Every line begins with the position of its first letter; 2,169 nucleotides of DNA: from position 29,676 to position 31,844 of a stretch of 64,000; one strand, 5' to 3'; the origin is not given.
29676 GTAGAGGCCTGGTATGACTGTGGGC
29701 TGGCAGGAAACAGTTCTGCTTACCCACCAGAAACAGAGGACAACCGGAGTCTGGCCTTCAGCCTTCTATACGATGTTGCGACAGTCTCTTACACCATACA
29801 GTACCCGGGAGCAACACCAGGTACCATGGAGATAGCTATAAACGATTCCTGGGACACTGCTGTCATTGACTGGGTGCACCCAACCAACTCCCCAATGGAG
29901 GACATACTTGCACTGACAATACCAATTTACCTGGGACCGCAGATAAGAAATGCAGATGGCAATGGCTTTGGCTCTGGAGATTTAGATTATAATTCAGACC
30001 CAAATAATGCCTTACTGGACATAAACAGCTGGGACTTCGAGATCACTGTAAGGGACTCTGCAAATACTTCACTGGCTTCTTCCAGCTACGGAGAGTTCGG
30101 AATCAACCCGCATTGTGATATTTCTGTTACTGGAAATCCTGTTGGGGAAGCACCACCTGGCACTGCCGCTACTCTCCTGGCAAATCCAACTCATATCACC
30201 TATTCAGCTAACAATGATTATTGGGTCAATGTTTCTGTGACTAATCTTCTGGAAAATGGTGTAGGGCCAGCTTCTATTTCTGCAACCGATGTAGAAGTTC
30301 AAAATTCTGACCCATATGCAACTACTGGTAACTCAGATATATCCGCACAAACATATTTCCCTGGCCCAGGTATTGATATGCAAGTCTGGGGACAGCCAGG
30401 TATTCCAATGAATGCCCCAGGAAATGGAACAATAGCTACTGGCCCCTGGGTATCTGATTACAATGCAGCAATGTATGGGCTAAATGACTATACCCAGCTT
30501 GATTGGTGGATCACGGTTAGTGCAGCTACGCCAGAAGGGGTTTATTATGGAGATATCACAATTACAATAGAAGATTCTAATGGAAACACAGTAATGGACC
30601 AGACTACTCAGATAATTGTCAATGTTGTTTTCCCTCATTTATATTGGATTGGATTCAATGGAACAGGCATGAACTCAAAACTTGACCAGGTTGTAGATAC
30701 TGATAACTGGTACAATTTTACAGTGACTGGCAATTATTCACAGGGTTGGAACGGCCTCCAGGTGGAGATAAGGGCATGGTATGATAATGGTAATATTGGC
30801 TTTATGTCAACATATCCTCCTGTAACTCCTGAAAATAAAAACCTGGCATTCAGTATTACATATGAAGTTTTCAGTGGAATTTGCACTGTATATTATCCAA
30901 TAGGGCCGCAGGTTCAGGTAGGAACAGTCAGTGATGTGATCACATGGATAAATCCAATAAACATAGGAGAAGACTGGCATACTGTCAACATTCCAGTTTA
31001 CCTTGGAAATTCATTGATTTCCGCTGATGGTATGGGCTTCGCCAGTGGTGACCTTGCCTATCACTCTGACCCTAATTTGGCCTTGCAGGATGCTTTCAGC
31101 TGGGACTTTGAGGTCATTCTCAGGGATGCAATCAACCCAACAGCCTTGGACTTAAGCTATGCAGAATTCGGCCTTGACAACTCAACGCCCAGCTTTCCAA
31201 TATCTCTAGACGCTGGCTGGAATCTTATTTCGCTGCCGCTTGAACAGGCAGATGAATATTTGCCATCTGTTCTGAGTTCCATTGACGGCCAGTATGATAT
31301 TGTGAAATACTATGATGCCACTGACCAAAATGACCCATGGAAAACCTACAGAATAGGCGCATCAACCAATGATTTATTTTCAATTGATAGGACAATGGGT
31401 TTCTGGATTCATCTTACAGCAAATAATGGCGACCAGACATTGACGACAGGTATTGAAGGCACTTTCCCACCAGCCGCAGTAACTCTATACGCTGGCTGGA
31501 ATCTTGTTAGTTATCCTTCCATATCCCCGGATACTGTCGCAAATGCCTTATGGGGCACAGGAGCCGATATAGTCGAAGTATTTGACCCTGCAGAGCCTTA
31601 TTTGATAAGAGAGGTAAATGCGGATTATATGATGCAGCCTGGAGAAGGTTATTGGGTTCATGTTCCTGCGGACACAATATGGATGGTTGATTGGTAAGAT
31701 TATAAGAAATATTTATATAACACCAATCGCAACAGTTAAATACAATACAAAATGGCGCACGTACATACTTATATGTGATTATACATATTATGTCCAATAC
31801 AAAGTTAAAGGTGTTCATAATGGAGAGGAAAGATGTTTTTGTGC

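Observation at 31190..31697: Unnamed approx. 170-aa duplicated-half 'GWNL' domain shared by three different giant proteins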

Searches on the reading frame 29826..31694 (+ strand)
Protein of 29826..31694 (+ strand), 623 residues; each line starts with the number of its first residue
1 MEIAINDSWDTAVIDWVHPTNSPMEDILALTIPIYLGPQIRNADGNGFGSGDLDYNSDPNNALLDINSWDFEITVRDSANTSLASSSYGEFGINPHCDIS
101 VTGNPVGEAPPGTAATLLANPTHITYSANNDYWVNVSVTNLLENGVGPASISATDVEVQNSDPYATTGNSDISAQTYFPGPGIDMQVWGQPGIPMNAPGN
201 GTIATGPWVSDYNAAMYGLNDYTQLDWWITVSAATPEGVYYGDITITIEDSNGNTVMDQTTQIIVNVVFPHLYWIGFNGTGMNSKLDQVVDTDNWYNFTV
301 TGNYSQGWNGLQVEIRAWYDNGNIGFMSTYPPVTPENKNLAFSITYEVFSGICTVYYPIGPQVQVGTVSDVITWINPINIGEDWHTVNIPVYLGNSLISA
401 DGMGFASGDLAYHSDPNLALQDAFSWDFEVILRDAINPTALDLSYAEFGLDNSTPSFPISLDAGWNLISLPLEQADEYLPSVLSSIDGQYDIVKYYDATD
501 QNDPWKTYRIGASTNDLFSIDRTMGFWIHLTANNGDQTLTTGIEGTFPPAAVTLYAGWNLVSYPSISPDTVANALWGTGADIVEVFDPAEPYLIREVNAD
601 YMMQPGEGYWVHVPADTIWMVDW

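Call 5: search_protein_families(library=pfam, proteins=[window:29826-31694:+], max_evalue=0.1)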
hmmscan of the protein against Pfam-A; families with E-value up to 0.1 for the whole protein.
window:29826-31694:+ (623 aa): 0 families
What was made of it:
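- On Dockerin: No Pfam dockerin hit (call 5).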

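Call 6: search_protein_families(library=ncbifam, proteins=[window:29826-31694:+], max_evalue=0.1)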
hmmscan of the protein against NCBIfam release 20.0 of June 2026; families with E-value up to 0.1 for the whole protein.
window:29826-31694:+ (623 aa): 0 families
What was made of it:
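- On Any Pfam-A or NCBIfam family: In p2 and p3 no hit covers the domain (calls 5, 6).
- On T9SS C-terminal domain: No hit (calls 5, 6).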

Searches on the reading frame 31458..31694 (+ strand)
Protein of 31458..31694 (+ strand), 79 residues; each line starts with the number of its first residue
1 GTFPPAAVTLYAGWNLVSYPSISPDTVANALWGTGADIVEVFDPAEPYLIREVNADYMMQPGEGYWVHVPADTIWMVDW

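Call 36: predict_structure(alignment_id=A3)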
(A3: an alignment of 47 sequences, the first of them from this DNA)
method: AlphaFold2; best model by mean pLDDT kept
length: 79 residues; sequences in the alignment: 47
mean_pLDDT: 92.2   pTM: 0.77
mean pLDDT of the five models: 92.2, 91.1, 90.2, 89.2, 88.7
residues with pLDDT >= 90: 65; 70-90: 10; 50-70: 4; < 50: 0
segments of 3 or more residues with pLDDT < 50: none
pLDDT, mean of each block of 10 residues (from residue 1): 79 94 92 95 96 96 96 89
secondary structure, 60 per line:
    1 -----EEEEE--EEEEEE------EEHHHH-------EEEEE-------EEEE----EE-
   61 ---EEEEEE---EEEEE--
elements in order: E6-10 E13-18 H27-30 E38-42 E50-53 E64-69 E73-77

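Call 38: fold_search(model_id=the predicted structure, library=pdb)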
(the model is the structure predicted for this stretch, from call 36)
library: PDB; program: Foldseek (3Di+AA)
matches with E <= 10: 435; with E <= 0.001: 0
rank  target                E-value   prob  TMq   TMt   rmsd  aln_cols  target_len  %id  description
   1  9l21_A                4.1e-01  0.30  0.32  0.06   8.5        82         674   16  cryo-EM structure of Vitamin K-dependent gamma-carboxylase complexed with factor IX (released 2025-10-22)
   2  9mqb_A                4.1e-01  0.30  0.31  0.06   8.5        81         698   18  Vitamin K-dependent gamma-carboxylase with Osteocalcin (mutant) and vitamin K hydroquinone and calcium (released 2025-10-08)
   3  9bvq_A                4.8e-01  0.28  0.31  0.06   8.5        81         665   18  Vitamin K-dependent gamma-carboxylase with TMG2 propeptide and glutamate-rich region (released 2025-01-22)
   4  9l24_A                5.4e-01  0.28  0.32  0.06   8.4        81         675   17  cryo-EM structure of Vitamin K-dependent gamma-carboxylase complexed with Matrix Gla protein (released 2025-10-22)
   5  9bur_A                5.4e-01  0.25  0.32  0.06   8.5        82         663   16  Structure of GGCX-BGP complex (released 2025-01-29)
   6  9l6s_A                5.7e-01  0.25  0.31  0.06   8.5        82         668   17  double-mutant (K217A & K218A) Vitamin K-dependent gamma-carboxylase in complex with coagulation factors X and vitamin  (released 2025-10-08)
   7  9jgi_O                7.0e-01  0.15  0.29  0.14   9.3        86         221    8  Architecture of a pentameric assembly of the tube tail protein (released 2025-07-16)
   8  9bvo_A                7.4e-01  0.21  0.31  0.07   8.5        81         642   18  Vitamin K-dependent gamma-carboxylase in apo state (released 2025-01-22)
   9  9vvr_C                8.2e-01  0.15  0.29  0.22  12.9        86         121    8  Structure of the bacteriophage E1004 tail (released 2025-11-12)
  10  9bux_A                8.7e-01  0.14  0.28  0.06   8.6        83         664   18  Structure of GGCX-BGP-menaquinone-4 epoxide complex (released 2025-01-29)
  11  9l20_A                9.2e-01  0.18  0.31  0.06   8.5        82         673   16  cryo-EM structure of Vitamin K-dependent gamma-carboxylase complexed with anisindione (released 2025-10-22)
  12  9vvr_B                9.7e-01  0.12  0.27  0.17  13.0        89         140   11  Structure of the bacteriophage E1004 tail (released 2025-11-12)
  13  9wf3_A                1.0e+00  0.18  0.31  0.06   8.5        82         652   17  Cryo-EM structure of GGCX-FIX complex (released 2026-04-01)
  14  9wfc_A                1.0e+00  0.18  0.31  0.06   8.5        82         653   17  Cryo-EM structure of GGCX-MGP complex (released 2026-04-01)
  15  3ryk_A                1.0e+00  0.08  0.24  0.14  11.6        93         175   10  1.63 Angstrom resolution crystal structure of dTDP-4-dehydrorhamnose 3,5-epimerase (rfbC) from Bacillus anthracis str. (released 2011-05-25)
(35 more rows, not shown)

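Call 61: search_solved_structures(query=A3, max_evalue=10)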
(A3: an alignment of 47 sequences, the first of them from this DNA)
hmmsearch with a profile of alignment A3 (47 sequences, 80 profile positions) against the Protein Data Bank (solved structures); distinct sequences matched with E-value up to 10: 3.
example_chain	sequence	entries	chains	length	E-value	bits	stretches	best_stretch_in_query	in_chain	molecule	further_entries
8t4r_A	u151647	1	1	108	0.3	14.8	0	51-70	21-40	V(D)J recombination-activating protein 2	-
7rd6_A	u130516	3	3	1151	0.32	14.7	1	9-59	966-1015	Probable phospholipid-transporting ATPase NEO1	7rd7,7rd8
9bs1_A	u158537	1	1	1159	0.32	14.7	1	9-59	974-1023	Phospholipid-transporting ATPase NEO1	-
